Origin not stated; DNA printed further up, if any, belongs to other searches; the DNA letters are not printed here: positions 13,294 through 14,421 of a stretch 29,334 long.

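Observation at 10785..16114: Tight - strand cluster of a TIM-barrel protein, two tandem NTase-HEPN fusion paralogs, Tsr3, eL40 and a UbiA-like protein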

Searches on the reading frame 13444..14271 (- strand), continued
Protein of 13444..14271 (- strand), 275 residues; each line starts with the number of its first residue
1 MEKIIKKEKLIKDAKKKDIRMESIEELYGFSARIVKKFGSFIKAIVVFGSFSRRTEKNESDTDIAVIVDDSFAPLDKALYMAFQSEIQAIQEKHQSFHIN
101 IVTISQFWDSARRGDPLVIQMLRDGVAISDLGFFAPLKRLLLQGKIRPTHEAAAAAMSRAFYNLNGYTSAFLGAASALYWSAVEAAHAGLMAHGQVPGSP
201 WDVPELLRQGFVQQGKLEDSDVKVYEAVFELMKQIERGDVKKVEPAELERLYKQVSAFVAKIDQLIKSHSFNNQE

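Call 118: find_encoding_contigs(protein=P0101, flank=8000, max_places=1)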
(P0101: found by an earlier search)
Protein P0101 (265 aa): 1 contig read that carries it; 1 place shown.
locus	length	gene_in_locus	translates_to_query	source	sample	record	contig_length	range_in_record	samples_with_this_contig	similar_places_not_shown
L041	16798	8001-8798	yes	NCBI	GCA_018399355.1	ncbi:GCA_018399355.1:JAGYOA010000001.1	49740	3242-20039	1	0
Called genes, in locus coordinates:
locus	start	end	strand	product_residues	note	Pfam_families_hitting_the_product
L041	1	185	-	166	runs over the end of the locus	-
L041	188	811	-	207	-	-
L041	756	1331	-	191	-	-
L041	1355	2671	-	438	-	PF01409:tRNA-synt_2d (faint), PF13393:tRNA-synt_His, PF03129:HGTP_anticodon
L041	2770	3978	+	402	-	PF01926:MMR_HSR1, PF02421:FeoB_N (weak), PF08438:YGR210-like_G4, PF02824:TGS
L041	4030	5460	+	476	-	-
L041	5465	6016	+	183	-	-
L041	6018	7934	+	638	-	PF01261:AP_endonuc_2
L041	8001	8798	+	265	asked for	-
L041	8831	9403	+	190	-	PF02676:TYW3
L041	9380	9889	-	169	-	-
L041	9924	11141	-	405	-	PF00932:LTD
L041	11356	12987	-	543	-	PF15418:DUF4625 (faint)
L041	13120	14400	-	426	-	PF02788:RuBisCO_large_N, PF00016:RuBisCO_large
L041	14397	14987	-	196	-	-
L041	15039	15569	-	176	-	PF05148:Methyltransf_8 (weak), PF13489:Methyltransf_23 (weak), PF01209:Ubie_methyltran, PF13847:Methyltransf_31, PF13649:Methyltransf_25, PF08241:Methyltransf_11, PF08242:Methyltransf_12 (weak)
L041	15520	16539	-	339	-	-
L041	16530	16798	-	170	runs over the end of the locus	-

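Call 121: search_solved_structures(query=L041:4030-5460:+, max_evalue=1)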
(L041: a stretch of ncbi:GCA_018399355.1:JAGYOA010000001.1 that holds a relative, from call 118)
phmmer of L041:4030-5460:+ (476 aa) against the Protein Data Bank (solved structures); distinct sequences matched with E-value up to 1: 0.

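Call 122: search_protein_families(library=pfam, proteins=[L041:4030-5460:+, L041:5465-6016:+, L041:6018-7934:+], max_evalue=0.1)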
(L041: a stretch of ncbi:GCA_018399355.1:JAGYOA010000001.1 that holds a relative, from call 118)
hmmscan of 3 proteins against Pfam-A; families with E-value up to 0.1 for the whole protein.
L041:4030-5460:+ (476 aa): 0 families

L041:5465-6016:+ (183 aa): 1 family
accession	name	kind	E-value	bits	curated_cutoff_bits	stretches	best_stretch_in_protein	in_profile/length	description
PF03632.21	Glyco_hydro_65m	-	0.047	13.1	27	1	18-139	210-331/371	Glycosyl hydrolase family 65 central catalytic domain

L041:6018-7934:+ (638 aa): 4 families
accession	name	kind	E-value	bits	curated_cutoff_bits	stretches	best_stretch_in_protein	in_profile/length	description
PF01261.30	AP_endonuc_2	-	9.6e-16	58.7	31.1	2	475-563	151-230/249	Xylose isomerase-like TIM barrel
PF11737.13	DUF3300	-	0.052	13.5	25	0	182-226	123-167/227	Protein of unknown function (DUF3300)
PF03646.20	FlaG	-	0.058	14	23.8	1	170-197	56-83/101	FlaG protein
PF11195.14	Tad2-like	-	0.096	13.7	25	0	187-227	4-32/73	Thoeris anti-defense 2-like domain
